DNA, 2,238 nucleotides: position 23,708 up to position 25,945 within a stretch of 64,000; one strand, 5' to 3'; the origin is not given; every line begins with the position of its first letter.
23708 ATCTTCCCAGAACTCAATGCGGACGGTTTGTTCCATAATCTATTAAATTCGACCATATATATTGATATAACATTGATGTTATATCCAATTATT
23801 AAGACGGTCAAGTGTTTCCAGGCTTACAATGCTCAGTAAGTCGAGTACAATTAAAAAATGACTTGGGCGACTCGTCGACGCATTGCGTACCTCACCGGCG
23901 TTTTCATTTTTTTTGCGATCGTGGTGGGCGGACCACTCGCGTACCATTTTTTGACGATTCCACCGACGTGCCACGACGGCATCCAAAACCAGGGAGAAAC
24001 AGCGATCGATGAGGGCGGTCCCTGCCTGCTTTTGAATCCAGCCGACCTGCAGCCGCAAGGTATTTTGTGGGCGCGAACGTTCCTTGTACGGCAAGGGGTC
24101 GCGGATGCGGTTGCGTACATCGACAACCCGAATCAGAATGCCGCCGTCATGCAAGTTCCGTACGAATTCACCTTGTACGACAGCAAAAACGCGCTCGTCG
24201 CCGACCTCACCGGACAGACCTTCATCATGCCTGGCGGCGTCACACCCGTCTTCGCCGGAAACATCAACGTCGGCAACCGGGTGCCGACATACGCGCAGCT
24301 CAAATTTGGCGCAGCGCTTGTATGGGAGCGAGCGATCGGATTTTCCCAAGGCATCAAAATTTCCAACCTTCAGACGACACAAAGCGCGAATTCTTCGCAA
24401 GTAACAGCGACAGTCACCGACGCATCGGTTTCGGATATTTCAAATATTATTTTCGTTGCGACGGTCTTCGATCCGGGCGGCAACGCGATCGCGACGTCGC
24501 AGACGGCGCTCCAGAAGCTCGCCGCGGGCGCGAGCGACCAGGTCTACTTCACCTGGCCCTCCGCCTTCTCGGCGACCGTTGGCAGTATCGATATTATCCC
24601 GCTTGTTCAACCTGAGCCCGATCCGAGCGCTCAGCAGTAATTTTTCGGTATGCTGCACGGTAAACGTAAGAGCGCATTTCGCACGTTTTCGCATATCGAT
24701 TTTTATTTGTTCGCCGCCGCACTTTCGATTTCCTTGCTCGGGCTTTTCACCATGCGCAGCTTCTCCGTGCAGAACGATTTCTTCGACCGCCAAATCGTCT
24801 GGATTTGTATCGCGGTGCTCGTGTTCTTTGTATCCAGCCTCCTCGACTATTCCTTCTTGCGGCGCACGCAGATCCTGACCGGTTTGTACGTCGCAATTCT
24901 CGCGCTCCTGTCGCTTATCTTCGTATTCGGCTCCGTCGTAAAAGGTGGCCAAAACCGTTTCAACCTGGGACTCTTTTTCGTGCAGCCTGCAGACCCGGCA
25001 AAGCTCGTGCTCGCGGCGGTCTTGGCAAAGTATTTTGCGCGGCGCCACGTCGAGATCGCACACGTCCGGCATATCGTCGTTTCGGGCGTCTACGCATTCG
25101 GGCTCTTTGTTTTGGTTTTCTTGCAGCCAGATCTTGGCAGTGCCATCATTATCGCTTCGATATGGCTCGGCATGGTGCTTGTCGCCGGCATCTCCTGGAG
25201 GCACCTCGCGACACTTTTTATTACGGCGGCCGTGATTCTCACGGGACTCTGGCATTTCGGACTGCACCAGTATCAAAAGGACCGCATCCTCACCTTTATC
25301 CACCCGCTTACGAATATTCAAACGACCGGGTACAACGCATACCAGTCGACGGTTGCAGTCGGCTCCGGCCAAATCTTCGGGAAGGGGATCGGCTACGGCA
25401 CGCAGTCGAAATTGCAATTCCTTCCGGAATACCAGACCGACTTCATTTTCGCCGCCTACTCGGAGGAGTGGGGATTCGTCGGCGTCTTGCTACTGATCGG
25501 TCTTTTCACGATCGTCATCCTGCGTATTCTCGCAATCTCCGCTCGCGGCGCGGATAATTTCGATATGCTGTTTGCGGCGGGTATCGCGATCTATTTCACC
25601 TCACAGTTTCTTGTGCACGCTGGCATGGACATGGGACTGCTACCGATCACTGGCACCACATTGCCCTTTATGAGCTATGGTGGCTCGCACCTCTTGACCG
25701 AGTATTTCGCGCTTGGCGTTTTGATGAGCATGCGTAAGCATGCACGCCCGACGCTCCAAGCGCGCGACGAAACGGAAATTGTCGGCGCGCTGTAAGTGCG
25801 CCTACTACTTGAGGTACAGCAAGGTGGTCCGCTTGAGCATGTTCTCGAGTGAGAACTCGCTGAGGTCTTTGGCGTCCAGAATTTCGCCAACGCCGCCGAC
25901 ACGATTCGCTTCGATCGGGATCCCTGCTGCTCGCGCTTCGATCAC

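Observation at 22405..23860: AT-rich islet with a three-gene HigB(Gp49)-HTH-unknown operon inserted directly after the 5S rRNA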

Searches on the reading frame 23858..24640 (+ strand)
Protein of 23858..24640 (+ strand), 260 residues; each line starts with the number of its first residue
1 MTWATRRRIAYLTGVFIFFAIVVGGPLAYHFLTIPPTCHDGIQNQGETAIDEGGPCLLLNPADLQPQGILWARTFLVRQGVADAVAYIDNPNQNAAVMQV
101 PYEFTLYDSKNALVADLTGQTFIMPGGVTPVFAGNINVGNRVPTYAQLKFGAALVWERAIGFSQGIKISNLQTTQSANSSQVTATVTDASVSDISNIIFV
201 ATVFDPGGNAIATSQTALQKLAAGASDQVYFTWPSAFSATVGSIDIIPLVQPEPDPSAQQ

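Call 5: search_protein_families(library=pfam, proteins=[window:23858-24640:+], max_evalue=1)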
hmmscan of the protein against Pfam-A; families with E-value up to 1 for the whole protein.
window:23858-24640:+ (260 aa): 0 families

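Call 7: search_protein_families(library=ncbifam, proteins=[window:23858-24640:+], max_evalue=1)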
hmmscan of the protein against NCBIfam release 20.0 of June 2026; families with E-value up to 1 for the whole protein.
window:23858-24640:+ (260 aa): 1 family
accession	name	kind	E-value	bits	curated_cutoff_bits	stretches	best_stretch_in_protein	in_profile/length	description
NF038353.1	FxLYD_dom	domain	7.4e-06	25.8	23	1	178-232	2-56/71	FxLYD domain-containing protein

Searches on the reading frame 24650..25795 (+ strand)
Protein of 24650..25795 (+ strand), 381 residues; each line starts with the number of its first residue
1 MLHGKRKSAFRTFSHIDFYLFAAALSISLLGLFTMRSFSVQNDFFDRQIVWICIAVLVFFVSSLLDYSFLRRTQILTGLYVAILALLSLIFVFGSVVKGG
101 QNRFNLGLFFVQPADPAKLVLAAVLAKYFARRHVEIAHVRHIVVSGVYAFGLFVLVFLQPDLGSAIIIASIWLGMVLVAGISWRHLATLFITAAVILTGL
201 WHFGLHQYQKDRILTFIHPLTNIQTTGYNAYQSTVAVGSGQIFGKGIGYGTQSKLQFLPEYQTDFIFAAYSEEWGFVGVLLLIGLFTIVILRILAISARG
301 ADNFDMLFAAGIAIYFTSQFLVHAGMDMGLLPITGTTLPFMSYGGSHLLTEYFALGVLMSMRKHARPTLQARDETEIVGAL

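Call 61: find_related_loci(query=window:24650-25795:+, collection=genome_contigs, flank=7000)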
Query window:24650-25795:+ (381 aa) in genome_contigs; peptide patterns used: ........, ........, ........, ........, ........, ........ (x = any residue, [..] = any of these).
600 stretches matched a pattern (row limit reached: there are more); 529 encode a relative of the query (tblastn E <= 1e-3); the best 80 are kept; 80 distinct loci.
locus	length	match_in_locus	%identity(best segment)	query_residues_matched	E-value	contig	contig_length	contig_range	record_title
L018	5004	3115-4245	85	5-381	0e+0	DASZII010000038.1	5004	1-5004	MAG TPA_asm: Candidatus Paceibacterota bacterium isolate SMAG_U6598 k141_3641258, whole genome shotgun sequence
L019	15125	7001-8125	78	7-381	0e+0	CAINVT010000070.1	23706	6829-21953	uncultured bacterium isolate C24_bin-1043 genome assembly, contig: bin-1043:70/73, whole genome shotgun sequence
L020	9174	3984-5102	77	8-380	0e+0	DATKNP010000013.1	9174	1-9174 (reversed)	MAG TPA_asm: Candidatus Paceibacterota bacterium isolate SMAG_U14740 k141_4719219, whole genome shotgun sequence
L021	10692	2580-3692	77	11-381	0e+0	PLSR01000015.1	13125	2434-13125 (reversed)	MAG: Candidatus Kaiserbacteria bacterium isolate bog_1339 73.20120700_S1D.328_contig_122175, whole genome shotgun sequen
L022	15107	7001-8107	73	13-381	0e+0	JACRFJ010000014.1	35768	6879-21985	MAG: Candidatus Kaiserbacteria bacterium isolate NC_groundwater_1722_Pr3_B-0.1um_52_27 SR-2_scaffold_141_795770, whole g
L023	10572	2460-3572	71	11-381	0e+0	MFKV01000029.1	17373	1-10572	MAG: Candidatus Kaiserbacteria bacterium RIFCSPHIGHO2_01_FULL_54_36 rifcsphigho2_01_scaffold_7615, whole genome shotgun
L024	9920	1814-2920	73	11-379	0e+0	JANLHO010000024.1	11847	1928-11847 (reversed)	MAG: Patescibacteria group bacterium isolate P6-19 k99_381737, whole genome shotgun sequence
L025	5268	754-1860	70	13-381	0e+0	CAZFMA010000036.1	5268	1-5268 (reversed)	MAG TPA_asm: uncultured Candidatus Saccharibacteria bacterium isolate binchicken_co203_568 genome assembly, contig: k141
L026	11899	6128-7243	69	11-381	0e+0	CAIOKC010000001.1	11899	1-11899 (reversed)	uncultured bacterium isolate LaPlata_bin-2928 genome assembly, contig: bin-2928:01/32, whole genome shotgun sequence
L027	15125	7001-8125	71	7-381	3e-180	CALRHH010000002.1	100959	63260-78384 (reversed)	MAG: Candidatus Nomurabacteria bacterium isolate Ike-100m-40 genome assembly, contig: Ike-100-c65, whole genome shotgun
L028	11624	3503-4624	71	8-381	1e-178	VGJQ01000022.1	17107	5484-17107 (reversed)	MAG: Candidatus Kaiserbacteria bacterium isolate M_DeepCast_65m_m1_095 M_DeepCast_65m_m1_095_Ga0194120_10006175, whole g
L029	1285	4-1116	71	11-381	0e+0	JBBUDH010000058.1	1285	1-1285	MAG: Patescibacteria group bacterium isolate H43-bin093_1 H43_bin093_1_000000000058, whole genome shotgun sequence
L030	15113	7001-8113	68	11-381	3e-178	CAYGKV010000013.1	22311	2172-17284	MAG TPA_asm: uncultured Candidatus Saccharibacteria bacterium isolate ERP113451_co5_294 genome assembly, contig: NODE_12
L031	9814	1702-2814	69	11-381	3e-176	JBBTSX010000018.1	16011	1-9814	MAG: Patescibacteria group bacterium isolate H41-bin036_1 H41_bin036_1_000000000018, whole genome shotgun sequence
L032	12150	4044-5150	68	13-381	1e-175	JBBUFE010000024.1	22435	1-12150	MAG: Patescibacteria group bacterium isolate H52-bin063_1 H52_bin063_1_000000000024, whole genome shotgun sequence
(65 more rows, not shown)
